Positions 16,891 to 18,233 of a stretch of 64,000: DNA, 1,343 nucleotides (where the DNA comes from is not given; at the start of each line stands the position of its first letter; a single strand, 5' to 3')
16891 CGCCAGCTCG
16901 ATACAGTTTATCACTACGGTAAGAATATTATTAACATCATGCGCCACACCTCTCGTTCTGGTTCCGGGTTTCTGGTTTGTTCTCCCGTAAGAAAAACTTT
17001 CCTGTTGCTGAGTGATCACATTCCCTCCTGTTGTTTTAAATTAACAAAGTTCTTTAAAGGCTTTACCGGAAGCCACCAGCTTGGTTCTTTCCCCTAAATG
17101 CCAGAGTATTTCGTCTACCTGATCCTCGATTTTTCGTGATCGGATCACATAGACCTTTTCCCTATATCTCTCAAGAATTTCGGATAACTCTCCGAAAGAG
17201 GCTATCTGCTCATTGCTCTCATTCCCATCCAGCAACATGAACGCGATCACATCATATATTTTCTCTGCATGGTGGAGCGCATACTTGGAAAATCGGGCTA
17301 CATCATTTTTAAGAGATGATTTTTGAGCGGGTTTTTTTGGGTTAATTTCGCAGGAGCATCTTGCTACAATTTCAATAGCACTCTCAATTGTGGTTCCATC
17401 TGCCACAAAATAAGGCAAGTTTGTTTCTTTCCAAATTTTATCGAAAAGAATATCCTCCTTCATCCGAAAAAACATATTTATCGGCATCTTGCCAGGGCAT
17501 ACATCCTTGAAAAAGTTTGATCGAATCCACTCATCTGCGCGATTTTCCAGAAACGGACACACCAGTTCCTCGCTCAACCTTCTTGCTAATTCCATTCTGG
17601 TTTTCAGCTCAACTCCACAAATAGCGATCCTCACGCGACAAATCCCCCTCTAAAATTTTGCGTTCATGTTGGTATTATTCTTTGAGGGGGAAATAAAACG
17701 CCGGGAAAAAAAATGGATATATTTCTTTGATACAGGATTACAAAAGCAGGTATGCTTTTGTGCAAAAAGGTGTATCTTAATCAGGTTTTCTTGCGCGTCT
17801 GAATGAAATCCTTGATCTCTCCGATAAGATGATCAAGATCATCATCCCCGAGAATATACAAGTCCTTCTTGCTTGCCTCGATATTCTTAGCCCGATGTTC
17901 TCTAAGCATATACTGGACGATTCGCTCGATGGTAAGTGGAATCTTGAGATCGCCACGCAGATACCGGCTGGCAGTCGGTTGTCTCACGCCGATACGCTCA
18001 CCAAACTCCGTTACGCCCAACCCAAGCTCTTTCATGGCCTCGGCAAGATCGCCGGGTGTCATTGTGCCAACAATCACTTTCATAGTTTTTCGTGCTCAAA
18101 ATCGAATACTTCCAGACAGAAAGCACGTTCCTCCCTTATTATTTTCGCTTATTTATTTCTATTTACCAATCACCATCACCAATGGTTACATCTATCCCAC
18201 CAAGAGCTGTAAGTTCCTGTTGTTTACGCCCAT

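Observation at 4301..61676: A conserved ~45-bp upstream element at 10 loci (≥11 copies) looks like an element-specific, activator-dependent promoter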

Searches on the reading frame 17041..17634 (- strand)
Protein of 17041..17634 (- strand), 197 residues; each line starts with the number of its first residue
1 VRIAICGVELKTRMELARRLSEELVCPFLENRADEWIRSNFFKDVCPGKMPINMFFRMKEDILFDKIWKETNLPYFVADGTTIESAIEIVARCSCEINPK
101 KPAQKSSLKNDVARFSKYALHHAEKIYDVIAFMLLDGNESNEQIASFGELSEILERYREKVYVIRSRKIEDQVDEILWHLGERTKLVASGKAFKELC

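Call 8: search_protein_families(library=pfam, proteins=[window:17041-17634:-], max_evalue=0.01)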
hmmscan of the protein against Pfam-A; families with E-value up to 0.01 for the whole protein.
window:17041-17634:- (197 aa): 0 families

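Call 36: search_protein_families(library=ncbifam, proteins=[window:17041-17634:-], max_evalue=0.1)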
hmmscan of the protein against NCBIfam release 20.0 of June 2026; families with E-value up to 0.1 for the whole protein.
window:17041-17634:- (197 aa): 0 families

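Call 37: search_protein_families(library=phrogs, proteins=[window:17041-17634:-], max_evalue=0.01)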
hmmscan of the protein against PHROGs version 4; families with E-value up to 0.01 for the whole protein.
window:17041-17634:- (197 aa): 0 families

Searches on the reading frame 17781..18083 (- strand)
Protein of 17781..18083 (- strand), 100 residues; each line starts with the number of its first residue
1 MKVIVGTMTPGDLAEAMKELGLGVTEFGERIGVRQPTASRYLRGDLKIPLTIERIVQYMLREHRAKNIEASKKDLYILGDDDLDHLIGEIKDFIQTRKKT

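Call 26: search_protein_families(library=pfam, proteins=[window:17781-18083:-], max_evalue=0.01)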
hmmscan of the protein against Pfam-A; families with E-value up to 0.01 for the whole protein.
window:17781-18083:- (100 aa): 2 families
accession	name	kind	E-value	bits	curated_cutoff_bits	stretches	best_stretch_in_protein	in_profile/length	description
PF01381.28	HTH_3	-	9.7e-05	22.8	23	1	13-56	1-42/55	Helix-turn-helix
PF22495.2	HTH_92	-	0.00049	19.8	27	1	18-56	5-42/45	RsaL-like HTH domain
